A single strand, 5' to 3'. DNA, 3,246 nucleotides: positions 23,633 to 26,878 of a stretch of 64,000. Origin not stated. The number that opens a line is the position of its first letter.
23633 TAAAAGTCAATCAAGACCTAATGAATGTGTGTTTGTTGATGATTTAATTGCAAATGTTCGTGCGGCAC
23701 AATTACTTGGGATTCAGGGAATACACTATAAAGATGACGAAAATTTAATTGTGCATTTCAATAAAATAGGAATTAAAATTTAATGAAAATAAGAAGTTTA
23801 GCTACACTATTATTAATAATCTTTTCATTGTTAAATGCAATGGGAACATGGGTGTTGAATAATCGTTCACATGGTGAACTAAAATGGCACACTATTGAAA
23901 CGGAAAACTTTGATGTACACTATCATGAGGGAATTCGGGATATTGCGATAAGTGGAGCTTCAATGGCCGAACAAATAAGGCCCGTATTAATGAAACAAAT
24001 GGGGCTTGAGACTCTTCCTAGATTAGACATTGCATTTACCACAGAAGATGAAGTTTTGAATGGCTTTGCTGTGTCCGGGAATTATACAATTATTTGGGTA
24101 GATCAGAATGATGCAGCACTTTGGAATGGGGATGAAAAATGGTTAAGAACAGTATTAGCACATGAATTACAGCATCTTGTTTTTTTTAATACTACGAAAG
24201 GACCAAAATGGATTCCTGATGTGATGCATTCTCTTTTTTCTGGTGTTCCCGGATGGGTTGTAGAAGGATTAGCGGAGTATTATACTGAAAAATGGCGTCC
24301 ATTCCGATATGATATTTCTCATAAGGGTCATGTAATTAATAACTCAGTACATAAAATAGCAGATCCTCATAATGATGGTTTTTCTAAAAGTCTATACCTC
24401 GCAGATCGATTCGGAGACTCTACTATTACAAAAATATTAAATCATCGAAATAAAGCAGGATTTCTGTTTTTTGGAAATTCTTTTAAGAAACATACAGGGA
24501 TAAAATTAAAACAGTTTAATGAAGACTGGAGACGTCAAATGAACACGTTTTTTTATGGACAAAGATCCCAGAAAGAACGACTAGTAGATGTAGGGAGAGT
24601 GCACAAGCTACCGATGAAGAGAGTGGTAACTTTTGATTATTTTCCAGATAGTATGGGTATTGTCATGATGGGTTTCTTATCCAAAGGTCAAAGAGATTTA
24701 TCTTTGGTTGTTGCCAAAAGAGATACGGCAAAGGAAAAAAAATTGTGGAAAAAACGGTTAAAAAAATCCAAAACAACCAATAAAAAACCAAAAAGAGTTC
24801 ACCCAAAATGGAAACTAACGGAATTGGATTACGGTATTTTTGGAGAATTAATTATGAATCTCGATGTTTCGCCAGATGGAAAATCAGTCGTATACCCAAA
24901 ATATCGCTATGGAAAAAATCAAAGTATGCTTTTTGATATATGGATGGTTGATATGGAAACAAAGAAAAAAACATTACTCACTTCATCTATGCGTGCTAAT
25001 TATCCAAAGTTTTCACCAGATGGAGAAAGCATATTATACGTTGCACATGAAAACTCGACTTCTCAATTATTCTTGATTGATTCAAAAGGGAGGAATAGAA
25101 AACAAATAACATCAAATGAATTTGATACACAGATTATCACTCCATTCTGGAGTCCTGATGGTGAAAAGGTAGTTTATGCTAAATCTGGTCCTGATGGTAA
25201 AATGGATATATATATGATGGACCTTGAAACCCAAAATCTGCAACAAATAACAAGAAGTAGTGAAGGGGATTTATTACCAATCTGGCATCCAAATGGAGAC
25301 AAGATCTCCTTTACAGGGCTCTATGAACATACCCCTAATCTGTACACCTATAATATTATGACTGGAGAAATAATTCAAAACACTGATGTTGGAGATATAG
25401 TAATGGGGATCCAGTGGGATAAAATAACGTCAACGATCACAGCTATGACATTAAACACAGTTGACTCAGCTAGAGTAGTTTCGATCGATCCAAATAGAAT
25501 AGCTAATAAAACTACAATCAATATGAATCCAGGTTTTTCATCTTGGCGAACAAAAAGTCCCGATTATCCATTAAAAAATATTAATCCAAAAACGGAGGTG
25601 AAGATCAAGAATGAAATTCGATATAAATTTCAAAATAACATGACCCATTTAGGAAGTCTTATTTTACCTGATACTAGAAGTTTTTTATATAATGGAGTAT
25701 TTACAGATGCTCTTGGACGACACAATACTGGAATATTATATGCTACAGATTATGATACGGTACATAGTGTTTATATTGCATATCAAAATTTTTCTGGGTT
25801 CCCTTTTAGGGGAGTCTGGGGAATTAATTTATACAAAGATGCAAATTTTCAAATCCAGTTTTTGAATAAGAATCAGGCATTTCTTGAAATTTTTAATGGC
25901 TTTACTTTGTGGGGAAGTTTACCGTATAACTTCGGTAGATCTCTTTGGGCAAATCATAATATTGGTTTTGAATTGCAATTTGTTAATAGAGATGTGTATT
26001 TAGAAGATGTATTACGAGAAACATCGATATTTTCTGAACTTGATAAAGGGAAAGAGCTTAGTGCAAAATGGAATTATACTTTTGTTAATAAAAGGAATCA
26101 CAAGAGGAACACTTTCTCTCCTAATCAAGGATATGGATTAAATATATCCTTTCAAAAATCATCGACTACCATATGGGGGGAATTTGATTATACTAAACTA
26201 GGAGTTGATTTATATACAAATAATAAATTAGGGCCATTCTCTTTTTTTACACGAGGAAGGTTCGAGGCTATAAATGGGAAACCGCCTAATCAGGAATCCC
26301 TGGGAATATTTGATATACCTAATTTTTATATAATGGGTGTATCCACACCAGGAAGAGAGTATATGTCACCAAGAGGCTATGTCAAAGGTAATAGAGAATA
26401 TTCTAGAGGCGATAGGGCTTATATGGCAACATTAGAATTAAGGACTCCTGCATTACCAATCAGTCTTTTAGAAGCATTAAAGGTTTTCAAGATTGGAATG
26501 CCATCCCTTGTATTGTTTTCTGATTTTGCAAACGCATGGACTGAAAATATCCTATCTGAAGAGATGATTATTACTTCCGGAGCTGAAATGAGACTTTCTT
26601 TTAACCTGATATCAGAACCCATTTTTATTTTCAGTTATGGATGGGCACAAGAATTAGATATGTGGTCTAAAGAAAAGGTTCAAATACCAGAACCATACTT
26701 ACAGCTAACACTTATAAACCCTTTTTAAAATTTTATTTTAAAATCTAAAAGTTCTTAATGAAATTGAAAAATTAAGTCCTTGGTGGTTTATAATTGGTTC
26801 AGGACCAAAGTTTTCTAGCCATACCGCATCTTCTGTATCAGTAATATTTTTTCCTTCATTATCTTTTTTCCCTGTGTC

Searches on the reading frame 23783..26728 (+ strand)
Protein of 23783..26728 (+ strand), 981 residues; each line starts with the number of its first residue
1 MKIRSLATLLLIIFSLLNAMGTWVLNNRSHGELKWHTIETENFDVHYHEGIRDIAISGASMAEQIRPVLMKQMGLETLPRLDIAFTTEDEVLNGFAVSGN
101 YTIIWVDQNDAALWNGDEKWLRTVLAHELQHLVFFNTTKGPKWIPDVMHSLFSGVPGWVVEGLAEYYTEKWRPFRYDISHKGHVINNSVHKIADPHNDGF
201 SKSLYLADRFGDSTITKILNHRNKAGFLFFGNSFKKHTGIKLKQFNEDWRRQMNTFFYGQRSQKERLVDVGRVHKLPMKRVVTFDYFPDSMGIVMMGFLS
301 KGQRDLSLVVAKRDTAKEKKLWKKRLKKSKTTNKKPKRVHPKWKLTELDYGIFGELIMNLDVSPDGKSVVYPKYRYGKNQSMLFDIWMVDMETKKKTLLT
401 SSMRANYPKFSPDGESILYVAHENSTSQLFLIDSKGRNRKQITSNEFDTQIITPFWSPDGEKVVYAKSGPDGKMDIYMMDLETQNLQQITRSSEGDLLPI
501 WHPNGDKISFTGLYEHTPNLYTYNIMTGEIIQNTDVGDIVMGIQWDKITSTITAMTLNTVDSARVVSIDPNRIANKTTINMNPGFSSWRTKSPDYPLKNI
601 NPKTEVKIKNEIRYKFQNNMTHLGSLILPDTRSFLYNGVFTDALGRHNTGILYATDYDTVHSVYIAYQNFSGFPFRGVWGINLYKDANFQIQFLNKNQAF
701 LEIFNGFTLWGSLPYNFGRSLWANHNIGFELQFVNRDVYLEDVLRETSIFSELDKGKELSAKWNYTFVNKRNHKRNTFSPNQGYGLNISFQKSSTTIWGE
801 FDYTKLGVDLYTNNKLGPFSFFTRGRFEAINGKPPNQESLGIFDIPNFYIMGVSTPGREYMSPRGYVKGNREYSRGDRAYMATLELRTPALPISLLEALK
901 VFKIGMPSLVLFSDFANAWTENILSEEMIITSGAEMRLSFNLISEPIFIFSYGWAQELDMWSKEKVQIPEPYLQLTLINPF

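Call 81: search_protein_families(library=pfam, proteins=[window:23783-26728:+], max_evalue=0.00001)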
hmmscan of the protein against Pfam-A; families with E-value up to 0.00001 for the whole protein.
window:23783-26728:+ (981 aa): 2 families
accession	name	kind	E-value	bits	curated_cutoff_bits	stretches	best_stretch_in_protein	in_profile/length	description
PF07676.18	PD40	-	2.8e-12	46.7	20.9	0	440-478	2-38/38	WD40-like Beta Propeller Repeat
PF00930.27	DPPIV_N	-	4.9e-10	39.1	22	0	364-451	2-86/354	Dipeptidyl peptidase IV (DPP IV) N-terminal region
